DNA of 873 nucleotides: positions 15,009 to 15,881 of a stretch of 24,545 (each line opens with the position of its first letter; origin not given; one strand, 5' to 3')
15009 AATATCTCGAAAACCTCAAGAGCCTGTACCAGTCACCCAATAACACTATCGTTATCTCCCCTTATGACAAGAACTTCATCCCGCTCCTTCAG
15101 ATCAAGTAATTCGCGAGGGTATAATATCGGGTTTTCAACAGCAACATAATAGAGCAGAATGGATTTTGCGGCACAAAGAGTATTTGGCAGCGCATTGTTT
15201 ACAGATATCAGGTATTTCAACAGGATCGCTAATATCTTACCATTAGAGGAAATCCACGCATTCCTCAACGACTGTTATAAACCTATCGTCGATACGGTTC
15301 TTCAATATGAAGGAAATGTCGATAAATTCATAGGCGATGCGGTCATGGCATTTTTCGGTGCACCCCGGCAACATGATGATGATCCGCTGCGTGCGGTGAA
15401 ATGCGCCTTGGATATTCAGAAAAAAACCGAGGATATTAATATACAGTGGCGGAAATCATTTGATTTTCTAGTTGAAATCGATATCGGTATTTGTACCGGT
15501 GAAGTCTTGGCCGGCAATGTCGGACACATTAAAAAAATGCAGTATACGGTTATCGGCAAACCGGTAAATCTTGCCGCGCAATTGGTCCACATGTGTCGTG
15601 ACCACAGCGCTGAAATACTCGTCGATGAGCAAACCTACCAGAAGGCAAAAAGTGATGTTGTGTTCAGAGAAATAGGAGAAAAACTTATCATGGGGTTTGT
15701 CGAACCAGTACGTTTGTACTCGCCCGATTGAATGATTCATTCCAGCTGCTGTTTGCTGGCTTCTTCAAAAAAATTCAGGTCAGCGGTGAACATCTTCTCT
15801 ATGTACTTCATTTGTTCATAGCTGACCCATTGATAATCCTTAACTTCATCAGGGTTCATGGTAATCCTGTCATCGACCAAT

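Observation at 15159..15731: Minimal 190-aa orphan class III cyclase domain with altered specificity and transition-state residues, wedged between SPFH and a convergent NUDIX gene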

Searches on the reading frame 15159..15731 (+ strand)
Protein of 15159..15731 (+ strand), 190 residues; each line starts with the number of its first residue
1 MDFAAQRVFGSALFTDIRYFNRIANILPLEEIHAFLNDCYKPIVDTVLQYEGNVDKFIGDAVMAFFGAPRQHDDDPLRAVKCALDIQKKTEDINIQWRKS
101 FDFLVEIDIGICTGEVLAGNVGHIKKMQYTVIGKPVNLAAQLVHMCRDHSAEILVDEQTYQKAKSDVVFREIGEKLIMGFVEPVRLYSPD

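Call 3: search_protein_families(library=pfam, proteins=[window:15159-15728:+], max_evalue=0.01)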
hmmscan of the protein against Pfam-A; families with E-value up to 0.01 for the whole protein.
window:15159-15728:+ (190 aa): 1 family
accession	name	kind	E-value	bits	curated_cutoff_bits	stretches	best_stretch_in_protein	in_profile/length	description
PF00211.25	Guanylate_cyc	-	1.3e-17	64.4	21.9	1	12-175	11-168/183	Adenylate and Guanylate cyclase catalytic domain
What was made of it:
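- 15159..15731 (+): Stand-alone class IIIb-type cyclase homology domain gene (190 aa). PF00211 1.3e-17 (call 3).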

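Call 4: search_solved_structures(query=window:15159-15728:+, max_evalue=0.01, show_alignments=4)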
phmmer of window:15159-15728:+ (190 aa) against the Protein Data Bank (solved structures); distinct sequences matched with E-value up to 0.01: 48.
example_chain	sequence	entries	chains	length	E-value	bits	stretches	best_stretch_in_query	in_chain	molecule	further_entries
3r5g_A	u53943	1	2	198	3.2e-28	102.1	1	7-188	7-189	CyaB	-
2w01_A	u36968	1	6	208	1.1e-22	84.1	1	12-159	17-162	ADENYLATE CYCLASE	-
6fht_A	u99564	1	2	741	4e-22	82.3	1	12-144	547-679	Bacteriophytochrome,Adenylate cyclase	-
4oya_A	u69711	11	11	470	2.6e-19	73.1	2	29-187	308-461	Adenylate cyclase type 10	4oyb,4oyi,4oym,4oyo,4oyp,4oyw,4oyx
4cm2_A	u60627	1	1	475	2.7e-19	73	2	29-187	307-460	ADENYLATE CYCLASE TYPE 10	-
4clf_A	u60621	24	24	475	2.7e-19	73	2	29-187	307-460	ADENYLATE CYCLASE TYPE 10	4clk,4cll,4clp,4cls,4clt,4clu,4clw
4cm0_A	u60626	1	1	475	2.9e-19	72.9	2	29-187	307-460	SOLUBLE ADENYLYL CYCLASE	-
5x4t_A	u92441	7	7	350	1.4e-16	64.2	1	12-189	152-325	Photoactivated adenylyl cyclase | Family 3 adenylate cyclase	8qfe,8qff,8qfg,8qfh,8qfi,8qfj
9f1z_A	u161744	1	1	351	1.4e-16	64.2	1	12-189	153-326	Family 3 adenylate cyclase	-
5x4u_A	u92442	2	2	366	1.5e-16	64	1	12-189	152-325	Photoactivated adenylyl cyclase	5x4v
4yus_A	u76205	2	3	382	1.7e-16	63.9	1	12-189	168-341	Family 3 adenylate cyclase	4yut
9f1w_A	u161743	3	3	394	1.8e-16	63.8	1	12-189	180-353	Family 3 adenylate cyclase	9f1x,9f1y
1wc1_A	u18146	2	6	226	3.2e-15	59.7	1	11-184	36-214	ADENYLATE CYCLASE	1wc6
1wc0_A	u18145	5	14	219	3.5e-15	59.6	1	12-184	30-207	ADENYLATE CYCLASE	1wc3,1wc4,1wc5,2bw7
5mbg_A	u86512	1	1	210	1.7e-14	57.4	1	12-188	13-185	Beta subunit of photoactivated adenylyl cyclase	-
7r65_A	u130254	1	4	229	0.00089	22.4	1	43-147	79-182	Adenylate/guanylate cyclase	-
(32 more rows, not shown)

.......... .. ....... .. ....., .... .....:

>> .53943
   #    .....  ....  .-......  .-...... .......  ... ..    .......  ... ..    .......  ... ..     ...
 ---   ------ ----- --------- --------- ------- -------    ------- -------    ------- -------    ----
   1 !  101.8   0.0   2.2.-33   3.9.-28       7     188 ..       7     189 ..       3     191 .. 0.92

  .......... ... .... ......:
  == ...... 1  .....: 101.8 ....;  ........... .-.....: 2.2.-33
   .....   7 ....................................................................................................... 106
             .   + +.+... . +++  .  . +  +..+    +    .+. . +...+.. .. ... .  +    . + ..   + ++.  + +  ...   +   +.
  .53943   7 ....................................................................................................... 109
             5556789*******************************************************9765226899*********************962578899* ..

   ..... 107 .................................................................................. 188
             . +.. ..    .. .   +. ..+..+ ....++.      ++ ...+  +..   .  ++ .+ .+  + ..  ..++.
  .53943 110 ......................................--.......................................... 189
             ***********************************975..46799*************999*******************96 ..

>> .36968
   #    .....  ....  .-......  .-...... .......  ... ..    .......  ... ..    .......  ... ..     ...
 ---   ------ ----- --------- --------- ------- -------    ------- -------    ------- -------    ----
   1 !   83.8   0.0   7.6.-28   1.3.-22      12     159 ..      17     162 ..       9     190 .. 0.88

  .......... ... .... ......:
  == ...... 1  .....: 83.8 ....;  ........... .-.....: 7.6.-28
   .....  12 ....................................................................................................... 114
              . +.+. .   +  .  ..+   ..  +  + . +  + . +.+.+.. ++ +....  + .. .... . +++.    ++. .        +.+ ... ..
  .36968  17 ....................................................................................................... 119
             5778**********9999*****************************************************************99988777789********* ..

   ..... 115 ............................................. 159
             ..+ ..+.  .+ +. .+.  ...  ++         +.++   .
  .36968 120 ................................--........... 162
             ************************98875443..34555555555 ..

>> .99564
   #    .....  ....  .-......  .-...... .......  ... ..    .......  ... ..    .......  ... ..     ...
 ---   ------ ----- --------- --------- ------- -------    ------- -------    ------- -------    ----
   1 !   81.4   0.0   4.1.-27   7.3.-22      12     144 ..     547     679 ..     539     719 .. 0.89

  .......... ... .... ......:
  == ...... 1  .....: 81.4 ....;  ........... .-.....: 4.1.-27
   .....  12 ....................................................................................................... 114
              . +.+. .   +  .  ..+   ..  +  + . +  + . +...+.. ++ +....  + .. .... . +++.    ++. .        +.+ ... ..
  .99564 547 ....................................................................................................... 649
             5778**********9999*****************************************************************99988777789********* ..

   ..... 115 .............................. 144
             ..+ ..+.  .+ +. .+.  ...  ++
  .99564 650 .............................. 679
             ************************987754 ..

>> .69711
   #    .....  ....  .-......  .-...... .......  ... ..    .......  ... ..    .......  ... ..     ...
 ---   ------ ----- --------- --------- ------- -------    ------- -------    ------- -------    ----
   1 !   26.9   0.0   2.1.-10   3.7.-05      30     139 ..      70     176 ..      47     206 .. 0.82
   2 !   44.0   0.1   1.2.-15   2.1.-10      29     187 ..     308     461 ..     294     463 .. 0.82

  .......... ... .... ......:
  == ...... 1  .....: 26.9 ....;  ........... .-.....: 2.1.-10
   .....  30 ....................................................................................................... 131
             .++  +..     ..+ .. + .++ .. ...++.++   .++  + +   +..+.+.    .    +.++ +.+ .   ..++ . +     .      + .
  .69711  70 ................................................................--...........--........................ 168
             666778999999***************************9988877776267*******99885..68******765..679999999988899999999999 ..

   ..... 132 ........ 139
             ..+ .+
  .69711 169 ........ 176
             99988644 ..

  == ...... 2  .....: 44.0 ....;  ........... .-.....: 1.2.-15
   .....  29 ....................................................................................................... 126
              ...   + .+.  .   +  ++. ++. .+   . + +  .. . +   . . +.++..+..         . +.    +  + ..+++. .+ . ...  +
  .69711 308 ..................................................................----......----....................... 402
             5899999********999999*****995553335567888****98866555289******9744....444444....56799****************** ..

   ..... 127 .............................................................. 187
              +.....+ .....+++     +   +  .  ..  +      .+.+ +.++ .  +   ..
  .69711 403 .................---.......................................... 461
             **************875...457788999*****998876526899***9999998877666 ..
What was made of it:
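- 15159..15731 (+): CyaB 3r5g 3e-28 (call 4).
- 15546..15548 (+): T130, the class IIIb Thr at the second specificity position. Aligns to YTIIG of CyaB (call 4).
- On Pycsar antiphage system: PDB PycC 7r65 matches at 9e-4 (call 4).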

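Call 5: find_homologous_proteins(query=window:15159-15728:+, max_evalue=0.00001)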
Query window:15159-15728:+ (190 aa): 175 proteins with E <= 0.00001 among 214 candidates; the best 120 are listed.
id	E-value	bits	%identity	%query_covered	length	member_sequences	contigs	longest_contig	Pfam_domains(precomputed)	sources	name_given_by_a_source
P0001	1.1e-112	392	90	99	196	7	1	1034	PF00211.26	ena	-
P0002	1.3e-108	379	86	99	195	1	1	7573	PF00211.26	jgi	jgi:adenylate cyclase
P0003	8.0e-107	373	85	99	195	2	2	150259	PF00211.26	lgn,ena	-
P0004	1.3e-106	372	86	99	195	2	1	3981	PF00211.26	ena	-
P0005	2.4e-106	372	83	99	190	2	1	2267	PF00211.26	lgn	-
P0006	2.4e-106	372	84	99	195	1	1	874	PF00211.26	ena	-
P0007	6.0e-106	370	84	99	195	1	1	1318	PF00211.26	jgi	-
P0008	4.6e-105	367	84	99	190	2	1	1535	PF00211.26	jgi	jgi:adenylate cyclase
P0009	1.6e-93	330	75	99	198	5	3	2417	PF00211.26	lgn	-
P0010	3.9e-93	329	76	99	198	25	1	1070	PF00211.26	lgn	-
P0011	1.6e-91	323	73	100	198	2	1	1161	PF00211.26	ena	-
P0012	5.9e-91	321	74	98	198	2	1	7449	PF00211.26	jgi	-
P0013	2.5e-90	319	73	98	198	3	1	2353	PF00211.26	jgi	jgi:adenylate cyclase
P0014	6.3e-90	318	72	99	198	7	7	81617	PF00211.26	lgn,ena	-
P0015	5.4e-89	315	72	99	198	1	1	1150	PF00211.26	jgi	-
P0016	7.7e-83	295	66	99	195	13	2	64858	PF00211.26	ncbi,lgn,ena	-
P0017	1.3e-81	291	66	99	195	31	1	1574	PF00211.26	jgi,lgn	-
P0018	1.9e-80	287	67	99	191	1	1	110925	PF00211.26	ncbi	-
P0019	4.3e-78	279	65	99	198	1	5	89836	PF00211.26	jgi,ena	-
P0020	7.4e-78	279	63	99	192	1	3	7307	PF00211.26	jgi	jgi:adenylate cyclase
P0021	9.0e-78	278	62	99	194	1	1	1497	PF00211.26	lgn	-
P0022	9.9e-78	278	65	99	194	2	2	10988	PF00211.26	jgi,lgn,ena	-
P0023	1.7e-73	264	60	99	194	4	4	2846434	PF00211.26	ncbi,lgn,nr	ncbi:MAG: adenylate/guanylate cyclase domain-containing protein [candidate division WOR-3 bacterium]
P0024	1.8e-73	264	62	99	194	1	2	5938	PF00211.26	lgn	-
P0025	1.8e-72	261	62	99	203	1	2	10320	PF00211.26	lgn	-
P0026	3.7e-71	257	60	99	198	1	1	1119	PF00211.26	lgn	-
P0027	3.7e-70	254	59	99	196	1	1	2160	PF00211.26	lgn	-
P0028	2.0e-69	251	59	99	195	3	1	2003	PF00211.26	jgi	jgi:adenylate cyclase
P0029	5.7e-68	246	59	98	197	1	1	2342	PF00211.26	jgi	jgi:adenylate cyclase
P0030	9.9e-68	246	59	99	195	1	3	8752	PF00211.26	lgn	-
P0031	2.1e-67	245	58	98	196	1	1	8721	PF00211.26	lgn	-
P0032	4.8e-66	240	56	99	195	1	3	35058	PF00211.26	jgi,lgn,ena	-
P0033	5.6e-65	237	60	99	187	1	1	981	PF00211.26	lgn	-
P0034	8.8e-65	236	57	99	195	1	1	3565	PF00211.26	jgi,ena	-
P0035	1.5e-61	226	56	98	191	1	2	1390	PF00211.26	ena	-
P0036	3.3e-60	221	55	99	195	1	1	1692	PF00211.26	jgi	jgi:adenylate cyclase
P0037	7.0e-57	210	53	99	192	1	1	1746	PF00211.26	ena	-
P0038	2.1e-52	196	69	67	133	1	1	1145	PF00211.26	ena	-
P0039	1.3e-51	193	57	83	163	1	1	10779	PF00211.26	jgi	jgi:adenylate cyclase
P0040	2.4e-34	137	39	97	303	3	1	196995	PF00672.31,PF00211.26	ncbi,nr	ncbi:MAG: adenylate/guanylate cyclase domain-containing protein [Candidatus Manganitrophus sp.]|nr:a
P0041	3.8e-34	136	39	97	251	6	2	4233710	PF00672.31,PF00211.26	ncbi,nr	ncbi:MAG: adenylate/guanylate cyclase domain-containing protein [Candidatus Manganitrophus sp.]|nr:a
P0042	1.7e-33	134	39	93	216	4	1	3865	PF00211.26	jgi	jgi:adenylate cyclase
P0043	2.2e-33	134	39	93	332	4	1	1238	PF00672.31,PF00211.26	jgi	jgi:adenylate cyclase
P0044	3.6e-33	133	40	92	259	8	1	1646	PF00211.26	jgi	jgi:adenylate cyclase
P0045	2.7e-31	127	39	93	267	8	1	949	PF00211.26,PF07719.24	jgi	jgi:adenylate cyclase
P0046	3.7e-31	126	39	97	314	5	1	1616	PF00211.26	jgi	jgi:adenylate cyclase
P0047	4.9e-28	116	37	93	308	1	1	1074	PF00211.26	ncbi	ncbi:MAG: adenylate/guanylate cyclase domain-containing protein, partial [Chloroflexota bacterium]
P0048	9.3e-28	115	37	93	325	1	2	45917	PF00211.26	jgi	jgi:class 3 adenylate cyclase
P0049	1.2e-27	115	36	97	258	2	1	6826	PF00211.26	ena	-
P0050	4.2e-27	113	37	92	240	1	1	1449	PF00211.26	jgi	jgi:adenylate cyclase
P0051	9.4e-27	112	40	93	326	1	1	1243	PF00672.31,PF00211.26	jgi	jgi:adenylate cyclase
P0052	1.1e-25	109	34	97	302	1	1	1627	PF00211.26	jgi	jgi:adenylate cyclase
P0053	1.9e-25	108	36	95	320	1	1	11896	PF00211.26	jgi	jgi:class 3 adenylate cyclase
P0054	3.7e-25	107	38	92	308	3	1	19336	PF00536.38,PF00211.26,PF07647.25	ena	-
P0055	1.0e-24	105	34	98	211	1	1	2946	PF00211.26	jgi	-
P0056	2.4e-24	104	41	71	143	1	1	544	PF00211.26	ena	-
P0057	3.9e-24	104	36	92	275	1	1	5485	PF00211.26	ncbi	ncbi:MAG: adenylate/guanylate cyclase domain-containing protein, partial [Gemmataceae bacterium]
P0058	9.5e-24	102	34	93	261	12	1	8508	PF00672.31,PF00211.26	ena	-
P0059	1.4e-23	102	34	93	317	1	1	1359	PF00672.31,PF00211.26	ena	-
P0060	2.4e-23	101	37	93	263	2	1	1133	PF00672.31,PF00211.26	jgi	jgi:class 3 adenylate cyclase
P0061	6.5e-23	100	43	71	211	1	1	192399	PF00211.26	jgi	jgi:adenylate cyclase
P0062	8.9e-23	99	33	93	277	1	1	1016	PF00672.31,PF00211.26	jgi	jgi:class 3 adenylate cyclase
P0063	3.8e-22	97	35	84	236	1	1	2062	PF00211.26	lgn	-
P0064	9.5e-22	96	32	96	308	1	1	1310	PF00211.26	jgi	-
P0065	1.6e-21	95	34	93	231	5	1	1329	PF00211.26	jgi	jgi:adenylate cyclase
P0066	2.6e-21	94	34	93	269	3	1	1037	PF00211.26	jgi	-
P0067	2.8e-21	94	35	94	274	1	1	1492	PF00211.26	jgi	jgi:adenylate cyclase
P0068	4.6e-21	94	36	94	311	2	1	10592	PF00211.26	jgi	jgi:adenylate cyclase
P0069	8.1e-21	93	33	93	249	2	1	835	PF00211.26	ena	-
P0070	1.0e-20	92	33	93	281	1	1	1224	PF00211.26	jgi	jgi:adenylate cyclase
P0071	1.3e-20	92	35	94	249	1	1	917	PF00211.26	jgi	-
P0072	1.3e-20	92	32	93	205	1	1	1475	PF00211.26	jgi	jgi:adenylate cyclase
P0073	1.9e-20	92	34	93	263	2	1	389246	PF00211.26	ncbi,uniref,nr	ncbi:adenylate/guanylate cyclase domain-containing protein [Bradyrhizobium sp. LMTR 3]|uniref:adenyl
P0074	2.0e-20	91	34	93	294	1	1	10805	PF00211.26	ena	-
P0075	2.9e-20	91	36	92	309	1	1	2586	PF00672.31,PF00211.26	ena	-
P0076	3.4e-20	91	35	77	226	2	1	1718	PF00211.26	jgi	jgi:adenylate cyclase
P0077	4.0e-20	90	38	84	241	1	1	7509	PF00211.26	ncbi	ncbi:MAG: adenylate/guanylate cyclase domain-containing protein [Gemmataceae bacterium]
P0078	8.7e-20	89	34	99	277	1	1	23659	PF00211.26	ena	-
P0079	9.2e-20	89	36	73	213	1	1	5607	PF00211.26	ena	-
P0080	9.8e-20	89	32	93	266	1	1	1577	PF00211.26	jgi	jgi:adenylate cyclase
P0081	1.5e-19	89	30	93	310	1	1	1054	PF00211.26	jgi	jgi:adenylate cyclase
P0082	1.7e-19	88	34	93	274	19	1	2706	PF00211.26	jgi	jgi:adenylate cyclase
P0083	2.1e-19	88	33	92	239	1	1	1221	PF00211.26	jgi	jgi:adenylate cyclase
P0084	3.0e-19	88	33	93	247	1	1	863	PF00211.26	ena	-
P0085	3.2e-19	88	34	93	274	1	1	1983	PF00211.26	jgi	jgi:adenylate cyclase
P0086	7.7e-19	86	35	93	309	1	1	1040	PF00211.26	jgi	jgi:adenylate cyclase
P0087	8.4e-19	86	33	92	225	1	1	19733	PF00211.26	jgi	jgi:adenylate cyclase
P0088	9.9e-19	86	34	86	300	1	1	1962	PF13240.12,PF24463.2,PF00211.26,PF13248.12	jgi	jgi:class 3 adenylate cyclase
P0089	1.2e-18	86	33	93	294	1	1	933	PF00211.26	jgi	jgi:adenylate cyclase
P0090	1.2e-18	86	33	93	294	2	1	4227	PF00211.26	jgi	jgi:adenylate cyclase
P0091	1.6e-18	85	34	78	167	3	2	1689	PF00211.26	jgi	jgi:adenylate cyclase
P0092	1.7e-18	85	33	93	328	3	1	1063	PF00211.26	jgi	jgi:adenylate cyclase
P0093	2.4e-18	85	33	91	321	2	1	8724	PF00211.26,PF00027.36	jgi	jgi:class 3 adenylate cyclase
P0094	2.9e-18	84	32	100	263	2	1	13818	PF00211.26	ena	-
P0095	3.2e-18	84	32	93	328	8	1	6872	PF00211.26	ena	-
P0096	4.1e-18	84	35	89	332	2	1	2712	PF00211.26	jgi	-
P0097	6.2e-18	83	33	93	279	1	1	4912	PF00211.26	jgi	-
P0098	7.1e-18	83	33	93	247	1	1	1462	PF00211.26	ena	-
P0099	7.4e-18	83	30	98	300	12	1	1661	PF00211.26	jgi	jgi:adenylate cyclase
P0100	9.0e-18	83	36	76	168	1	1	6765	PF00211.26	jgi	jgi:adenylate cyclase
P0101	9.8e-18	83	32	84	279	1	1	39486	PF00211.26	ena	-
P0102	1.1e-17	83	32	93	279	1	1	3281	PF00211.26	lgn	-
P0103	1.2e-17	82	34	87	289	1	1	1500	PF00211.26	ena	-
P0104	1.3e-17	82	34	80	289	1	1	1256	PF00211.26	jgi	-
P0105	1.3e-17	82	35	75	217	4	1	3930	PF00211.26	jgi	jgi:adenylate cyclase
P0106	1.6e-17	82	36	79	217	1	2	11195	PF13240.12,PF00211.26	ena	-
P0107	2.3e-17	81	32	93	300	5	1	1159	PF00211.26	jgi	jgi:adenylate cyclase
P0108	2.4e-17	81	33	93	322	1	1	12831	PF00211.26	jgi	jgi:adenylate cyclase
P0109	2.8e-17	81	35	82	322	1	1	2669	PF00211.26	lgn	-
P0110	3.7e-17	81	34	78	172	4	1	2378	PF00211.26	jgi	jgi:adenylate cyclase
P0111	4.1e-17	81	36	77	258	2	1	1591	PF00211.26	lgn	-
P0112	5.6e-17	80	34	81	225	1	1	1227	PF00211.26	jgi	-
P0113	6.1e-17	80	34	73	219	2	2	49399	PF00211.26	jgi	jgi:adenylate cyclase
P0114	7.4e-17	80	34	77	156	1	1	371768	PF00211.26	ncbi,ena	-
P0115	9.5e-17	79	34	82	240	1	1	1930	PF00211.26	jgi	jgi:adenylate cyclase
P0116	1.2e-16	79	30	88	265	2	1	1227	PF00211.26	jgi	jgi:adenylate cyclase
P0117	1.5e-16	79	33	88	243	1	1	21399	PF00211.26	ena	-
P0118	1.8e-16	79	36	79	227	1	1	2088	PF00211.26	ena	-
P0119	2.1e-16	78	32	93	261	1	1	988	PF00211.26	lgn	-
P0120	2.5e-16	78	35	74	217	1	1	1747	PF00211.26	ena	-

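Call 6: search_protein_families(library=padloc, proteins=[window:15159-15728:+], max_evalue=0.01)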
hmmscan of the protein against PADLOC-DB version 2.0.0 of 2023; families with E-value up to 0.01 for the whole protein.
window:15159-15728:+ (190 aa): 11 families
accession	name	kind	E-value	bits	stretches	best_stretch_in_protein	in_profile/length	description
PDLC00734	PycC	-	3.3e-21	73.8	1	13-142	193-320/374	Pycsar cyclase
PDLC02367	PycC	-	5.2e-18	63.3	1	12-169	46-198/226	-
PDLC00764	PycC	-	5.4e-14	49.9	1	9-147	94-239/449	Pycsar cyclase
PDLC00766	PycC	-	8e-12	43.1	1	31-172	69-204/232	Pycsar cyclase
PDLC02370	PycC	-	9.5e-12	42.9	1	11-149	83-226/340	-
PDLC02369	PycC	-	1e-09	36.3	1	58-172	95-200/248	-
PDLC00765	PycC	-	1.9e-07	28.5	1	47-164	300-413/477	Pycsar cyclase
PDLC02368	PycC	-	9.7e-07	26.6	1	11-166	46-203/234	-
PDLC02366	PycC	-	9.2e-06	22.9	1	72-147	115-187/486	-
PDLC00763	PycC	-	1.4e-05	22.6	1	55-168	99-212/268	Pycsar cyclase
PDLC00762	PycC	-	0.0002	18.3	1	36-145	80-191/508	Pycsar cyclase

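Call 7: search_protein_families(library=ncbifam, proteins=[window:15159-15728:+], max_evalue=0.01)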
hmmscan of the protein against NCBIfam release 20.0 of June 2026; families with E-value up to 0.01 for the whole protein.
window:15159-15728:+ (190 aa): 1 family
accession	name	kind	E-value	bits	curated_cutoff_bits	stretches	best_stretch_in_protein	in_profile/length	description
TIGR03903.1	TOMM_kin_cyc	equivalog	4.2e-08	31.5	705.75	1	30-174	312-447/1267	TOMM system kinase/cyclase fusion protein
